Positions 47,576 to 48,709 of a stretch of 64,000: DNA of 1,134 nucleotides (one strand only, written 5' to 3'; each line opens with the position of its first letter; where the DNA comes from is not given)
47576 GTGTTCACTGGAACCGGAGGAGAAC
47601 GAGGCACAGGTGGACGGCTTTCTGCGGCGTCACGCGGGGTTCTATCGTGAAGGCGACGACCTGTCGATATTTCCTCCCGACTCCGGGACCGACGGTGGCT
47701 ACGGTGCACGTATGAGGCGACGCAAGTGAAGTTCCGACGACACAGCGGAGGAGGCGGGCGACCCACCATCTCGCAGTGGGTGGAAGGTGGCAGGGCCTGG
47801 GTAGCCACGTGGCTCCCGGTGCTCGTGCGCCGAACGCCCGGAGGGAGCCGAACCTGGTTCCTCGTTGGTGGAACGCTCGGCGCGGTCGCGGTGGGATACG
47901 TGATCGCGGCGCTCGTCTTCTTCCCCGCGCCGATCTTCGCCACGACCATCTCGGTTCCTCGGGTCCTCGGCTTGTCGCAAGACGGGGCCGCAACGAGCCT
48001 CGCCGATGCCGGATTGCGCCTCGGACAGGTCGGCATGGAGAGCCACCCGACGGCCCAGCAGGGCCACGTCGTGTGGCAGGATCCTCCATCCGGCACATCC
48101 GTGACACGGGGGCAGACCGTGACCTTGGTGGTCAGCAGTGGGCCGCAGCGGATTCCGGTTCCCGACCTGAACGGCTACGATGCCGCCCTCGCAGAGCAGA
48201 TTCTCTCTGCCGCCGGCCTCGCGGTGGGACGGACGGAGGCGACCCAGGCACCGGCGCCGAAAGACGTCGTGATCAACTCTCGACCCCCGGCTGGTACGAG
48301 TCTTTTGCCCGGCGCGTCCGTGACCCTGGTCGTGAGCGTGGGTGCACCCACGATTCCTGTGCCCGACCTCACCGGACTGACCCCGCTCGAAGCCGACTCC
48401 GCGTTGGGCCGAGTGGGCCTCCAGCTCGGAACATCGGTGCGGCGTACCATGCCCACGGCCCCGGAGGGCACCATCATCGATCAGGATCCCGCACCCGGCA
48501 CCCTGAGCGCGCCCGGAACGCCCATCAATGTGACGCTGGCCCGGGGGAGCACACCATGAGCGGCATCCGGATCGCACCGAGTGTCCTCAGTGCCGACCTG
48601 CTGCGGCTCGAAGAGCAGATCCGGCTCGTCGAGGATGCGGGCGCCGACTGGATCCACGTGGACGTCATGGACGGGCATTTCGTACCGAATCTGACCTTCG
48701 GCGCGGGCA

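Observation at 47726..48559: PASTA-only membrane protein occupies the PrkC slot of a conserved def-fmt-rsmB-...-rpe locus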

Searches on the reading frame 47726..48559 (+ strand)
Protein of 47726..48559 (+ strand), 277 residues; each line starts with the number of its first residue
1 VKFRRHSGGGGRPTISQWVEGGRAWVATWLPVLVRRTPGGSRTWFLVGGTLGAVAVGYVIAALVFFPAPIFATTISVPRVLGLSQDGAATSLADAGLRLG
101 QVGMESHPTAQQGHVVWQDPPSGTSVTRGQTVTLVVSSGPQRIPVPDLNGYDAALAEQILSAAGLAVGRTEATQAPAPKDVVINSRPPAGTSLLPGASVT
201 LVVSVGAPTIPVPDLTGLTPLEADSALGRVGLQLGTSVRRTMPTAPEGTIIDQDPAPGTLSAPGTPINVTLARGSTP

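Call 3: search_protein_families(library=pfam, proteins=[window:47726-48559:+], max_evalue=0.01)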
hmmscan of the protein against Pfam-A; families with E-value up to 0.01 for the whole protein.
window:47726-48559:+ (277 aa): 1 family
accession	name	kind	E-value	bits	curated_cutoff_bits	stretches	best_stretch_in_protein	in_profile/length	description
PF03793.24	PASTA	-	1.1e-39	134.7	23.2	3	76-138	2-64/64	PASTA domain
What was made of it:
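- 47726..48559 (+): X: a 277-aa bitopic PASTA-only membrane protein, given here as the whole gene. Pfam finds PASTA x3 only (call 3).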

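Call 7: find_homologous_proteins(query=window:47726-48559:+, max_evalue=0.00001)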
Query window:47726-48559:+ (277 aa): 803 proteins with E <= 0.00001 among 8000 candidates; the best 120 are listed.
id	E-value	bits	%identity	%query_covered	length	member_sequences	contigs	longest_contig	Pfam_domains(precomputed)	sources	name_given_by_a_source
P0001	9.7e-141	486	86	100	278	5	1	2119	PF03793.25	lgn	-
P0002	5.9e-138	477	82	100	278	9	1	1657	PF03793.25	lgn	-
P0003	7.9e-100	352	100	59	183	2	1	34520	PF03793.25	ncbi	-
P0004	2.1e-91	324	62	99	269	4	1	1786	PF03793.25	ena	-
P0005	5.3e-89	317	65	86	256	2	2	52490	PF03793.25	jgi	jgi:serine/threonine-protein kinase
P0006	1.3e-87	312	59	100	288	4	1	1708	PF03793.25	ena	-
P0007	2.3e-86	308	63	88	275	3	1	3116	PF03793.25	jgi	jgi:serine/threonine-protein kinase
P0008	3.8e-86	307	63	87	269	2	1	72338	PF03793.25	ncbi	-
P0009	3.8e-86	307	60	99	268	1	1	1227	PF03793.25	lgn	-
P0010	2.6e-85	305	62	88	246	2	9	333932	PF03793.25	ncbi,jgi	jgi:serine/threonine-protein kinase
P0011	7.2e-85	303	67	78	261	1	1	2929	PF03793.25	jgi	-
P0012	1.2e-84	302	56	100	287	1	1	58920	PF03793.25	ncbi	-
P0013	1.9e-84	302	62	88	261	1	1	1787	PF03793.25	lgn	-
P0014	2.2e-84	301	59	99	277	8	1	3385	PF03793.25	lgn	-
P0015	2.5e-84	301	57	99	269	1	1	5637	PF03793.25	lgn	-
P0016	1.1e-83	299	61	91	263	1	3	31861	PF03793.25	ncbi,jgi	jgi:serine/threonine-protein kinase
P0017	3.4e-83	298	59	95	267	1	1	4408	PF03793.25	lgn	-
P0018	3.6e-83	297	54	100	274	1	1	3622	PF03793.25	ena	-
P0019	5.8e-83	297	55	100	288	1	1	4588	PF03793.25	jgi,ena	-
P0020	6.7e-83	297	58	99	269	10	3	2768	PF03793.25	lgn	-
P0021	1.2e-82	296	55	99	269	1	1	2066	PF03793.25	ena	-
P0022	1.8e-82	295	62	87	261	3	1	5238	PF03793.25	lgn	-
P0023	2.1e-82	295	61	87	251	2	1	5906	PF03793.25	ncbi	-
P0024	2.5e-82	295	58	95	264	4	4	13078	PF03793.25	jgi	jgi:serine/threonine-protein kinase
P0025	2.3e-81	292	59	88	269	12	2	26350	PF03793.25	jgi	-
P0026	3.1e-81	291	55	99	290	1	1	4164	PF03793.25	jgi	jgi:serine/threonine-protein kinase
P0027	6.0e-81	290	66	79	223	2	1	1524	PF03793.25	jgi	jgi:serine/threonine-protein kinase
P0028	7.7e-81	290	53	100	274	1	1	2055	PF03793.25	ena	-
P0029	2.2e-80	288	58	92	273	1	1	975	PF03793.25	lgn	-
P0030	2.5e-80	288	55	99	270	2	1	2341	PF03793.25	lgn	-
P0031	3.2e-80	288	58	93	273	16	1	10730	PF03793.25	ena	-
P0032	5.5e-80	287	61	85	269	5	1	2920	PF03793.25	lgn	-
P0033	1.9e-79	285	62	83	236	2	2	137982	PF03793.25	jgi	jgi:serine/threonine-protein kinase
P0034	2.8e-79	285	56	99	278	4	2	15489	PF03793.25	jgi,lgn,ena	-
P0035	4.3e-79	284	55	99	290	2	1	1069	PF03793.25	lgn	-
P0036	7.9e-79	283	53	99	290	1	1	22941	PF03793.25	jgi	jgi:beta-lactam-binding protein with PASTA domain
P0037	2.3e-78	282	55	99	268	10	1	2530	PF03793.25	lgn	-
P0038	1.0e-77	280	53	99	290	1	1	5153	PF03793.25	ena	-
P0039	1.1e-77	279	59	88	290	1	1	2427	PF03793.25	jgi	-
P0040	2.4e-77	278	54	99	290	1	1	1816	PF03793.25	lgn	-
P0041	3.9e-77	278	59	84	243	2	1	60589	PF03793.25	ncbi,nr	ncbi:MAG: PASTA domain-containing protein [Gemmatimonadales bacterium]|nr:PASTA domain-containing pr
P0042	6.5e-77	277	53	100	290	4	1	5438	PF03793.25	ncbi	-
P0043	4.4e-76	274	61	85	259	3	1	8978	PF03793.25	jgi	-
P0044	5.7e-76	274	59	87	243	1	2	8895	PF03793.25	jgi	jgi:serine/threonine-protein kinase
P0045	2.0e-75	272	60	85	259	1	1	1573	PF03793.25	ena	-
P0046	3.1e-75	271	56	100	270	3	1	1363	PF03793.25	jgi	jgi:serine/threonine-protein kinase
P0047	1.4e-74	269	51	99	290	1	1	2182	PF03793.25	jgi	jgi:serine/threonine-protein kinase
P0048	1.5e-74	269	56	99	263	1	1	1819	PF03793.25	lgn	-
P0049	1.6e-74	269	53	99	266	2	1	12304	PF03793.25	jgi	jgi:serine/threonine-protein kinase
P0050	2.7e-74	268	53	100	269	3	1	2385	PF03793.25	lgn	-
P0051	3.2e-74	268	54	99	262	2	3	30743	PF03793.25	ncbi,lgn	-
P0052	5.7e-74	267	62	82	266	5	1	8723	PF03793.25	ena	-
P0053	7.5e-74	267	61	80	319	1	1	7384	PF03793.25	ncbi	-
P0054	1.2e-73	266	62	82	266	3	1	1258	PF03793.25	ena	-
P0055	2.1e-73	266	62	82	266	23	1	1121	PF03793.25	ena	-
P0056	7.4e-73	264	59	85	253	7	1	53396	PF03793.25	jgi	jgi:serine/threonine-protein kinase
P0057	8.0e-73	264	59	81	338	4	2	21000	PF03793.25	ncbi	ncbi:MAG: PASTA domain-containing protein [Gemmatimonadales bacterium]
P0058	8.8e-73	263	58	79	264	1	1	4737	PF03793.25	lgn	-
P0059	1.0e-72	263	62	76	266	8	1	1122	PF03793.25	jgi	-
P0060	1.4e-72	263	51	100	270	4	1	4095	PF03793.25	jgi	jgi:serine/threonine-protein kinase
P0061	2.1e-72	262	59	82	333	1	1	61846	PF03793.25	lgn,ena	-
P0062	3.0e-72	262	59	82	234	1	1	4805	PF03793.25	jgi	jgi:serine/threonine-protein kinase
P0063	4.8e-72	261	53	99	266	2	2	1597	PF03793.25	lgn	-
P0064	6.1e-72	261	53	99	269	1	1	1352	PF03793.25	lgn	-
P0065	7.0e-72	260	59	84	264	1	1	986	PF03793.25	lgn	-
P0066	1.7e-71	259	58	84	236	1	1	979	PF03793.25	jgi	jgi:serine/threonine-protein kinase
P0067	2.0e-71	259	56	87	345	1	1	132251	PF03793.25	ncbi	-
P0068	2.2e-71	259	56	86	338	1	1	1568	PF03793.25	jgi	jgi:eukaryotic-like serine/threonine-protein kinase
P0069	4.0e-71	258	52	99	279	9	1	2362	PF03793.25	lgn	-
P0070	4.6e-71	258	51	99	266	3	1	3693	PF03793.25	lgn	-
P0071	5.1e-71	258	58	81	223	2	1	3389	PF03793.25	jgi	jgi:serine/threonine-protein kinase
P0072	6.8e-71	257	51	100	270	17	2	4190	PF03793.25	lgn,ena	-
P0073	1.8e-70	256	57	83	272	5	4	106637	PF03793.25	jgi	jgi:serine/threonine-protein kinase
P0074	2.3e-70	256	58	82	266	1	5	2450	PF03793.25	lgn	-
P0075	2.4e-70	255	57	84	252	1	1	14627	PF03793.25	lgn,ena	-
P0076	2.4e-70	255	54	90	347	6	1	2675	PF03793.25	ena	-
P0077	4.3e-70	255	51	100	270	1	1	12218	PF03793.25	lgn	-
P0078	1.1e-69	253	53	99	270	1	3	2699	PF03793.25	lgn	-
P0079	2.5e-69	252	65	71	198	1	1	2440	PF03793.25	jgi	jgi:serine/threonine-protein kinase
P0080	3.3e-69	252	57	78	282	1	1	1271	PF03793.25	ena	-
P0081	3.8e-69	252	61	78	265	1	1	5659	PF03793.25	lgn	-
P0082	5.6e-69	251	58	83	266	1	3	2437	PF03793.25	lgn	-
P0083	8.3e-69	250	58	80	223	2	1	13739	PF03793.25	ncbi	-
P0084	1.2e-68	250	58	82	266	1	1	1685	PF03793.25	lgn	-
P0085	1.3e-68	250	58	79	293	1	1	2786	PF03793.25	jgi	-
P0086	1.8e-68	249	56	85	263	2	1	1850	PF03793.25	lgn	-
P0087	3.4e-68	248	56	86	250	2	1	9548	PF03793.25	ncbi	ncbi:MAG: PASTA domain-containing protein [Gemmatimonadales bacterium]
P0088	4.2e-68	248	53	99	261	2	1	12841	PF03793.25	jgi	jgi:serine/threonine-protein kinase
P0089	4.6e-68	248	55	83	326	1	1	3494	PF03793.25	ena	-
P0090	5.4e-68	248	56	82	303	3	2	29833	PF03793.25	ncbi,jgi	-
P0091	8.9e-68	247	56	86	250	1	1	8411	PF03793.25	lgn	-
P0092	1.6e-67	246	52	100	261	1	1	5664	PF03793.25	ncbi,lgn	-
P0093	1.8e-67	246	49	72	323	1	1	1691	PF03793.25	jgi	jgi:beta-lactam-binding protein with PASTA domain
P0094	2.0e-67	246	55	82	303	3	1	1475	PF03793.25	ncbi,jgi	-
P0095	2.2e-67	246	51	99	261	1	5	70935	PF03793.25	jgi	jgi:serine/threonine-protein kinase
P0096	3.2e-67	245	53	99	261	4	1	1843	PF03793.25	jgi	jgi:serine/threonine-protein kinase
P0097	3.7e-67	245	53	100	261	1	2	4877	PF03793.25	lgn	-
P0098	6.2e-67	244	51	99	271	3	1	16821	PF03793.25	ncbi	-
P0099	1.4e-66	243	53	90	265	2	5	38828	PF03793.25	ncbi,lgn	-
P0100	1.5e-66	243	58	77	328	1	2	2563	PF03793.25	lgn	-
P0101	1.6e-66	243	53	86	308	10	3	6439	PF03793.25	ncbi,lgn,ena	-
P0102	2.0e-66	243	56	84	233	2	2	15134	PF03793.25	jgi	jgi:serine/threonine-protein kinase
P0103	2.0e-66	243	52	100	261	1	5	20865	PF03793.25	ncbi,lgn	-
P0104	2.3e-66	242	49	100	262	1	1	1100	PF03793.25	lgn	-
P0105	2.4e-66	242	53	96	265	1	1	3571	PF03793.25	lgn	-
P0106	2.8e-66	242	58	82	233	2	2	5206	PF03793.25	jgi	jgi:serine/threonine-protein kinase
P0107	3.4e-66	242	58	80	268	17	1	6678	PF03793.25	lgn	-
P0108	4.2e-66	242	51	99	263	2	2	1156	PF03793.25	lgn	-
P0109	6.4e-66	241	57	82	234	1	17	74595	PF03793.25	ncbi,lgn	-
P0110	6.4e-66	241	55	83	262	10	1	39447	PF03793.25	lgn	-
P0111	6.7e-66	241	57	83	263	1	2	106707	PF03793.25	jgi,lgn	jgi:beta-lactam-binding protein with PASTA domain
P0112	8.8e-66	240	57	78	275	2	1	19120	PF03793.25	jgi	jgi:serine/threonine-protein kinase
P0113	9.8e-66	240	50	99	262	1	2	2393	PF03793.25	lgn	-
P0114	1.1e-65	240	56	84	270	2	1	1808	PF03793.25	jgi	jgi:serine/threonine-protein kinase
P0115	1.1e-65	240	57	79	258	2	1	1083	PF03793.25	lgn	-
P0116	1.2e-65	240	52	100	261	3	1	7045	PF03793.25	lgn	-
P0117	1.7e-65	240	54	84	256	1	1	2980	PF03793.25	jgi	jgi:eukaryotic-like serine/threonine-protein kinase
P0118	1.7e-65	239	51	99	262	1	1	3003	PF03793.25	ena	-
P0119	3.1e-65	239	51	100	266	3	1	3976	PF03793.25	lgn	-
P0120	3.4e-65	239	57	78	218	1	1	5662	PF03793.25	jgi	jgi:serine/threonine-protein kinase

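Call 10: find_encoding_contigs(protein=P0010, flank=8000, max_places=3)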
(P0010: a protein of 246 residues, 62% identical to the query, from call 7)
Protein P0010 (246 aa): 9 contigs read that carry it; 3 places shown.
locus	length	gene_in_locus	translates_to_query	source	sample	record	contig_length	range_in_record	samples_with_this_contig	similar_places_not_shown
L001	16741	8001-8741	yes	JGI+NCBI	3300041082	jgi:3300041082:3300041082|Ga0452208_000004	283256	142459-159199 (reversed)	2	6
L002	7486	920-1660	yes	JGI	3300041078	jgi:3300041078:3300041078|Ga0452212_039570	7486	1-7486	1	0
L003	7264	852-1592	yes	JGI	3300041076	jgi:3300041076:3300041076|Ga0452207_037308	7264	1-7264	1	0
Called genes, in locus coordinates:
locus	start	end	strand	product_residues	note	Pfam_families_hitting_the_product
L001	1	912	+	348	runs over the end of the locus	PF05496:RuvB_N, PF01078:Mg_chelatase (faint), PF00004:AAA, PF07728:AAA_5 (faint), PF17864:AAA_lid_4, PF05491:WHD_RuvB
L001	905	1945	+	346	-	PF02547:Queuosine_synth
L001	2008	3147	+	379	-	PF01702:TGT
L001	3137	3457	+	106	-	PF02699:YajC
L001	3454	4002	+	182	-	PF01327:Pep_deformylase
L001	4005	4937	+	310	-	PF00551:Formyl_trans_N, PF02911:Formyl_trans_C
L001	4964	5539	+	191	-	PF02581:TMP-TENI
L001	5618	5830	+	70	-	PF02597:ThiS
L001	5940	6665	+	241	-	PF05690:ThiG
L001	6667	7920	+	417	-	PF01029:NusB, PF22458:RsmF-B_ferredox, PF01189:Methyltr_RsmB-F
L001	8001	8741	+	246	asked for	PF03793:PASTA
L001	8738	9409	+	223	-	PF00834:Ribul_P_3_epim, PF00215:OMPdecase (faint)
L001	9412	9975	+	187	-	PF00578:AhpC-TSA, PF08534:Redoxin, PF13905:Thioredoxin_8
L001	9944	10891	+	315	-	PF07949:YbbR (weak)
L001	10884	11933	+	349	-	PF00814:TsaD, PF22521:HypF_C_2 (weak)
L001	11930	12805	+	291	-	PF01790:LGT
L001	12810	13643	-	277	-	PF00069:Pkinase, PF01636:APH (faint), PF03109:ABC1 (faint), PF07714:PK_Tyr_Ser-Thr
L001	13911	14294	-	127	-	PF01648:ACPS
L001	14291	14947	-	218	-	-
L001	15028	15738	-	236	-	PF00702:Hydrolase, PF12710:HAD, PF13419:HAD_2 (weak), PF13242:Hydrolase_like (weak)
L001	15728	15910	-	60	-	-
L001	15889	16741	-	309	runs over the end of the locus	PF00781:DAGK_cat, PF01513:NAD_kinase (faint), PF19279:YegS_C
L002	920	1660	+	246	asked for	PF03793:PASTA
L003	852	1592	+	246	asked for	PF03793:PASTA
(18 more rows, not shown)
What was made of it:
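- Checked: The gene order def-fmt-thiE-thiS-thiG-rsmB-X-rpe is confirmed by Pfam (calls 3, 10).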

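Call 15: find_encoding_contigs(protein=P0067, flank=8000, max_places=2)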
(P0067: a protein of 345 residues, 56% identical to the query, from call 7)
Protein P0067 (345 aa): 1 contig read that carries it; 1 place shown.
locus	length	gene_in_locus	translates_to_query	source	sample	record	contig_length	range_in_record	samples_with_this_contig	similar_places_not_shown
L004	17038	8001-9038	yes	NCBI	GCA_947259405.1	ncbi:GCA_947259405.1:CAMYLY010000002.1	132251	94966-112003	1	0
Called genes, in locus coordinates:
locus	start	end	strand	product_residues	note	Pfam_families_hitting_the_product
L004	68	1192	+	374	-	PF05496:RuvB_N, PF06068:TIP49 (faint), PF00004:AAA, PF07728:AAA_5 (faint), PF17864:AAA_lid_4, PF05491:WHD_RuvB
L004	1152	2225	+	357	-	PF02547:Queuosine_synth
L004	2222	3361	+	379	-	PF01702:TGT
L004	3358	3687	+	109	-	PF02699:YajC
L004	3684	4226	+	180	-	PF01327:Pep_deformylase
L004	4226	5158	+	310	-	PF00551:Formyl_trans_N, PF02911:Formyl_trans_C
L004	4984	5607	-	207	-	-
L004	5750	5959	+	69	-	PF02597:ThiS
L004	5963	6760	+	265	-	PF05690:ThiG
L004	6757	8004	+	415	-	PF01029:NusB, PF22458:RsmF-B_ferredox, PF01189:Methyltr_RsmB-F, PF13649:Methyltransf_25 (faint)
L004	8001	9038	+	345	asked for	PF03793:PASTA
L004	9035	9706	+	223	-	PF00834:Ribul_P_3_epim, PF00215:OMPdecase (faint)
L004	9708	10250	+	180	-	PF00578:AhpC-TSA, PF08534:Redoxin, PF13098:Thioredoxin_2 (weak), PF00085:Thioredoxin (faint), PF13905:Thioredoxin_8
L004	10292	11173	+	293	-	PF07949:YbbR (weak)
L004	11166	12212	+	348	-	PF00814:TsaD, PF22521:HypF_C_2 (weak)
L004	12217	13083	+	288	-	PF01790:LGT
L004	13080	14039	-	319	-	PF00069:Pkinase, PF01636:APH (faint), PF03109:ABC1 (faint), PF07714:PK_Tyr_Ser-Thr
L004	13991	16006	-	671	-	PF00034:Cytochrom_C (weak), PF13442:Cytochrome_CBB3, PF03239:FTR1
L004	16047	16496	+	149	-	-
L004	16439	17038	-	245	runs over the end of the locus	-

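Call 16: search_protein_representatives(protein=window:47726-48559:+)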
Query: 277 residues. Proteins with E-value up to 0.001 (for the whole library): 23968; up to 1e-10: 10681; up to 1e-30: 813. The best 150 are listed.
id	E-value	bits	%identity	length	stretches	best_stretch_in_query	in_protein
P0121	0.0e+00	1324.0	41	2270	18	76-275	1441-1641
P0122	0.0e+00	1059.6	39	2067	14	63-274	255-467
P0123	9.3e-257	865.2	38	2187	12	75-277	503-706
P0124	8.9e-249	839.0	40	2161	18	75-268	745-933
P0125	8.1e-226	763.7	37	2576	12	74-276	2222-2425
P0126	3.1e-204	692.9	35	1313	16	74-271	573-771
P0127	8.1e-203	688.3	35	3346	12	54-274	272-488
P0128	1.5e-202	687.4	38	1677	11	75-274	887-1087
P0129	8.1e-197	668.6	42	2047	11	78-276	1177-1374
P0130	1.1e-172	589.4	36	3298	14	74-274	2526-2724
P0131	2.7e-172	588.1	37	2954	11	106-270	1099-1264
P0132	7.5e-168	573.6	42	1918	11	75-272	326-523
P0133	8.5e-161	550.4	37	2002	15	77-274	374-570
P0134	2.8e-154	529.0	37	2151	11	75-277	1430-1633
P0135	3.4e-145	499.3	41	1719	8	75-275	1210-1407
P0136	1.6e-138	477.4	38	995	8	76-277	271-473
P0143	1.6e-113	395.3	36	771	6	75-277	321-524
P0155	6.7e-101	354.0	38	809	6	75-274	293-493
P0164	9.8e-95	333.7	36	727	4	42-274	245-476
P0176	3.1e-85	302.6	39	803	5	77-271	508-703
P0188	3.0e-80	286.2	34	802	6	76-269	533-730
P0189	4.5e-80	285.7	39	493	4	75-277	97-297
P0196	1.3e-78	280.9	38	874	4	76-277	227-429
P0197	1.4e-78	280.8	39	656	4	75-274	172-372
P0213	2.8e-71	256.8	38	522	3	73-272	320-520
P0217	1.7e-70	254.2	38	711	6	75-272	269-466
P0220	7.8e-70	252.1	45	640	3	74-274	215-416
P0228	4.6e-68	246.3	37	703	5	74-274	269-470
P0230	2.1e-67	244.1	38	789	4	73-274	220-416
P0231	3.6e-67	243.3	37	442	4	59-274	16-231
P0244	3.5e-65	236.8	36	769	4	75-277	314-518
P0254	7.7e-64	232.4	37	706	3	46-274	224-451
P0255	1.3e-63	231.6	38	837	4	43-267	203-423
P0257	4.0e-63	230.1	38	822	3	75-274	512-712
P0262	2.3e-61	224.3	36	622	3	75-277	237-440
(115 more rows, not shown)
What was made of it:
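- Tried and rejected: (2) The exhaustive representative search with X (call 16).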

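Call 18: search_protein_families(library=ncbifam, proteins=[window:47726-48559:+], max_evalue=0.01)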
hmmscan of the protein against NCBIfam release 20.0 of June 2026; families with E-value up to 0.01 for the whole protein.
window:47726-48559:+ (277 aa): 1 family
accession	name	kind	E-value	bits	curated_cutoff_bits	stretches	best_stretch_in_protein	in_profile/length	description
NF033483.0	PknB_PASTA_kin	equivalog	1.1e-39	136.9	450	1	43-271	332-562/563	Stk1 family PASTA domain-containing Ser/Thr kinase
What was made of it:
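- On PASTA Ser/Thr kinase (NF033483, PrkC/PknB/StkP/Stk1): 136.9 bits, covering model positions 332-562 only (call 18).
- Closest known: PASTA Ser/Thr kinases. Different: X scores 137 bits against the model's cut-off of 450 (call 18).
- Tried and rejected: X and the kinase cover complementary halves of NF033483 (call 18).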
